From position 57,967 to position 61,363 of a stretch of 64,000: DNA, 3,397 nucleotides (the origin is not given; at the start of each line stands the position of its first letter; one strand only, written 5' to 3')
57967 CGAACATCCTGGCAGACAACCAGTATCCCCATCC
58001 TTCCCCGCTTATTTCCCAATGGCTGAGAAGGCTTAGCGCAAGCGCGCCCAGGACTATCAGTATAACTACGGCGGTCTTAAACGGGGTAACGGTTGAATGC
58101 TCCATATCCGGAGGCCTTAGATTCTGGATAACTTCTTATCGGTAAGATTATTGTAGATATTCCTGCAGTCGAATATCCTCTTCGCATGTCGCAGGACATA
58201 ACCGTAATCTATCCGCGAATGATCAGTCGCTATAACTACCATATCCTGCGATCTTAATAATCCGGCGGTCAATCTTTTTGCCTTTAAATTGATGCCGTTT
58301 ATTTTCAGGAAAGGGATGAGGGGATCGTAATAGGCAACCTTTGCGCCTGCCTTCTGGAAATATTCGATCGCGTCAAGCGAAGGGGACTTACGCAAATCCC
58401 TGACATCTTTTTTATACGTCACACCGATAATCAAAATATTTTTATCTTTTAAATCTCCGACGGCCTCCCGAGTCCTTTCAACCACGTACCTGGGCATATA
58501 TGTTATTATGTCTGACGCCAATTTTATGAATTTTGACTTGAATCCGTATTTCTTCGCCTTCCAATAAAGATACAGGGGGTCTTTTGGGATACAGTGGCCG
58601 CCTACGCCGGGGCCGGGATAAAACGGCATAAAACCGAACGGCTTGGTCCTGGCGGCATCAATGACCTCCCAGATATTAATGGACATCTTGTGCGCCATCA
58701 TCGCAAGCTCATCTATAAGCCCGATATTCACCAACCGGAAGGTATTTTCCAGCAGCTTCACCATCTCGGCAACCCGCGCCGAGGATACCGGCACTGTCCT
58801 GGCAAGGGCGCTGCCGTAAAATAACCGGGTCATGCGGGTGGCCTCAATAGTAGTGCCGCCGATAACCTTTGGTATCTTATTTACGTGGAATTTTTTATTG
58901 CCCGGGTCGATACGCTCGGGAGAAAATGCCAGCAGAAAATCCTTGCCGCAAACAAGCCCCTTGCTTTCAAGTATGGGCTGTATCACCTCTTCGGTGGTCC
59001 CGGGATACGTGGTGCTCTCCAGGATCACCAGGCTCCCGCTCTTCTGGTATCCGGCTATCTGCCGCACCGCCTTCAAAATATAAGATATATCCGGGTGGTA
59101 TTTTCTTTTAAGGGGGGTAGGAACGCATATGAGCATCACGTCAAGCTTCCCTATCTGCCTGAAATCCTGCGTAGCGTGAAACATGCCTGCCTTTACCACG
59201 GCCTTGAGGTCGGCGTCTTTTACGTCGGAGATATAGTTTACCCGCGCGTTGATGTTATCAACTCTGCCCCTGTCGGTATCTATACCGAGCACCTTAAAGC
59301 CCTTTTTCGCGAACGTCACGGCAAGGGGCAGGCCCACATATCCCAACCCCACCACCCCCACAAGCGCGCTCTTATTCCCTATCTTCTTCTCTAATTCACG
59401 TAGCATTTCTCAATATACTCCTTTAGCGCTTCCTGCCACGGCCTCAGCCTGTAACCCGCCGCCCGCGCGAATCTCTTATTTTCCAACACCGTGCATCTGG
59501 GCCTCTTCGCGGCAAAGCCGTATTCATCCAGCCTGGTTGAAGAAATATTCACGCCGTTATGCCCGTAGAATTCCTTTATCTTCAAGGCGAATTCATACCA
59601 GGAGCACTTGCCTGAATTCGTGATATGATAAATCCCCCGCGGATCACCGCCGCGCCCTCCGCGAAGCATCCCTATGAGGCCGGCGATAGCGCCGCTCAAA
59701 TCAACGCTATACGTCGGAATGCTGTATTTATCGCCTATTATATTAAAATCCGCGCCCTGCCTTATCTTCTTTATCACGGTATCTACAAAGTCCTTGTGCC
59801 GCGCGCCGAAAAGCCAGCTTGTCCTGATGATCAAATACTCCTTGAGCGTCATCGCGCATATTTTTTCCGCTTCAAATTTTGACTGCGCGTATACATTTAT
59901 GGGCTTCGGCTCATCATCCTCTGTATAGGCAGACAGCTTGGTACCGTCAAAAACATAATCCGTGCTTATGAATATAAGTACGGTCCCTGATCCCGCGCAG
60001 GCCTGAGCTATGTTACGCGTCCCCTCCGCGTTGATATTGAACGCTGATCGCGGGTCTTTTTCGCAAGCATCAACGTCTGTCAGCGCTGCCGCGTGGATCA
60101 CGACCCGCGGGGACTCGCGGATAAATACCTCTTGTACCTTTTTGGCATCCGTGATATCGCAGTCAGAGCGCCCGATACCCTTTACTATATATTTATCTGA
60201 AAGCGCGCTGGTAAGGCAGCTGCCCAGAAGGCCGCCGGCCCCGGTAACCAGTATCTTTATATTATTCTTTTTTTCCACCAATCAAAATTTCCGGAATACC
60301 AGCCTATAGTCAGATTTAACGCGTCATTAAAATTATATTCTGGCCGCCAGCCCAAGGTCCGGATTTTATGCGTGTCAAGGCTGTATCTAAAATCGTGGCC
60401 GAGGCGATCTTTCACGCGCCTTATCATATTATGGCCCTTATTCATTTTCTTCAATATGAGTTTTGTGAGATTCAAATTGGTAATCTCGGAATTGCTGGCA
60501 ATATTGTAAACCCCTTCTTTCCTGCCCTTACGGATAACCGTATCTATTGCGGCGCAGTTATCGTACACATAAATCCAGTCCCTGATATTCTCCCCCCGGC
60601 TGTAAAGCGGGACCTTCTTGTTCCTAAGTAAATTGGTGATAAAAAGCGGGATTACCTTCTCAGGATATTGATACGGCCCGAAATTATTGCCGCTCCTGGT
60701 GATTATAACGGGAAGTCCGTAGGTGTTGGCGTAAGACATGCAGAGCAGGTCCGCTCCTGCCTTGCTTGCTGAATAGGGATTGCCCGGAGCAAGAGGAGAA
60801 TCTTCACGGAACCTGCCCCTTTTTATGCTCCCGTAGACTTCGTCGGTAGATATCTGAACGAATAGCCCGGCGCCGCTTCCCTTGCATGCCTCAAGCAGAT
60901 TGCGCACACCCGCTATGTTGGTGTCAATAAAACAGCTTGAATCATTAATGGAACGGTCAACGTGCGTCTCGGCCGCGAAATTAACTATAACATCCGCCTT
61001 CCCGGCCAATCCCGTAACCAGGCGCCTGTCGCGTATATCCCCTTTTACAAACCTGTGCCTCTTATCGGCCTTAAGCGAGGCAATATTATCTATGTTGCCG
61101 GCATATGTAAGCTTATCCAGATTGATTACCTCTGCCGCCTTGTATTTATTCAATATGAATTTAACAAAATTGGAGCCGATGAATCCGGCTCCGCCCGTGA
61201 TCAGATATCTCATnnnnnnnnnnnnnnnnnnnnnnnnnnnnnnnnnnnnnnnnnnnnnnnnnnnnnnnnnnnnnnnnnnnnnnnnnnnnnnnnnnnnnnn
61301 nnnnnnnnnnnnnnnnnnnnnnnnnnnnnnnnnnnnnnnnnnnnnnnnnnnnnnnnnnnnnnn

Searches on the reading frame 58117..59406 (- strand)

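Call 23: search_protein_families(library=pfam, proteins=[window:58117-59406:-], max_evalue=0.00001)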
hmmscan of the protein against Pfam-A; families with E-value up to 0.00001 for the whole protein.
window:58117-59406:- (429 aa): 4 families
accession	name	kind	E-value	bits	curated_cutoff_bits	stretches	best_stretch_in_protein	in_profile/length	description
PF03721.20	UDPG_MGDP_dh_N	-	6.7e-44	150.1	27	1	16-191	3-181/187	UDP-glucose/GDP-mannose dehydrogenase family, NAD binding domain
PF00984.24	UDPG_MGDP_dh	-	9.5e-30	103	25.4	1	212-299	2-90/94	UDP-glucose/GDP-mannose dehydrogenase family, central domain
PF03720.21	UDPG_MGDP_dh_C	-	5.2e-18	65.8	30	1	325-419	1-102/103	UDP-glucose/GDP-mannose dehydrogenase family, UDP binding domain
PF03446.21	NAD_binding_2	-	5e-07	30.3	21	1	16-144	2-106/161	NAD binding domain of 6-phosphogluconate dehydrogenase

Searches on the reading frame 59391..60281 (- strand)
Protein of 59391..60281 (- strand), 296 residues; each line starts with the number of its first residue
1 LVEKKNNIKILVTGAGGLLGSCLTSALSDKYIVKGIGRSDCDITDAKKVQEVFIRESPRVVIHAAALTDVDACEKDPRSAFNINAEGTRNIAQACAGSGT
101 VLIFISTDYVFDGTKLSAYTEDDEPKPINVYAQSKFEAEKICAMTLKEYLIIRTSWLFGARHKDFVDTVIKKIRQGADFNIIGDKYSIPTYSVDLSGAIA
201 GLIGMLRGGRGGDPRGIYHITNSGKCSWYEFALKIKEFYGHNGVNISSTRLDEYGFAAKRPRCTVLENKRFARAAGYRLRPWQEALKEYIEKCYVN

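Call 23: search_protein_families(library=pfam, proteins=[window:59391-60281:-], max_evalue=0.00001)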
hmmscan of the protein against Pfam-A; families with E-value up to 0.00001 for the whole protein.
window:59391-60281:- (296 aa): 6 families
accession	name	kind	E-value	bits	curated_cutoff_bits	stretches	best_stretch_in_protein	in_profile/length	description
PF04321.23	RmlD_sub_bind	-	2.6e-83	279.9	27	1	9-293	2-285/287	RmlD substrate binding domain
PF01370.27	Epimerase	-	4.8e-28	98.6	20.9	1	10-184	1-204/240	NAD dependent epimerase/dehydratase family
PF16363.11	GDP_Man_Dehyd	-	1.2e-15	58.3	27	1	40-152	58-174/332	GDP-mannose 4,6 dehydratase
PF02719.21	Polysacc_synt_2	-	1.5e-13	51.1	20.2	1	41-118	61-139/293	Polysaccharide biosynthesis protein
PF01073.25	3Beta_HSD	-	1.5e-12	47.6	22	1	39-187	50-211/280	3-beta hydroxysteroid dehydrogenase/isomerase family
PF07993.18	NAD_binding_4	-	3.3e-11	43.3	20.1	1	56-161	87-211/258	Male sterility protein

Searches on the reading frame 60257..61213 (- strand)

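Call 24: search_protein_families(library=pfam, proteins=[window:60257-61213:-], max_evalue=0.00001)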
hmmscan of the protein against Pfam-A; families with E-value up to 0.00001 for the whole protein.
window:60257-61213:- (318 aa): 6 families
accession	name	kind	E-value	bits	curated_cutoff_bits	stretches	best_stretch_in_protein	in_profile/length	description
PF16363.11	GDP_Man_Dehyd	-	8.9e-71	239.5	27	1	4-299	1-329/332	GDP-mannose 4,6 dehydratase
PF01370.27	Epimerase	-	7e-60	202.8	20.9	1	4-239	2-240/240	NAD dependent epimerase/dehydratase family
PF01073.25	3Beta_HSD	-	6.4e-21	75.1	22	1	4-221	1-222/280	3-beta hydroxysteroid dehydrogenase/isomerase family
PF02719.21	Polysacc_synt_2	-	1.6e-17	64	20.2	1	4-247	2-239/293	Polysaccharide biosynthesis protein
PF04321.23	RmlD_sub_bind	-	8.7e-16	58.3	27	1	1-265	1-239/287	RmlD substrate binding domain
PF07993.18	NAD_binding_4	-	2.5e-15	56.8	20.1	1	5-176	1-206/258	Male sterility protein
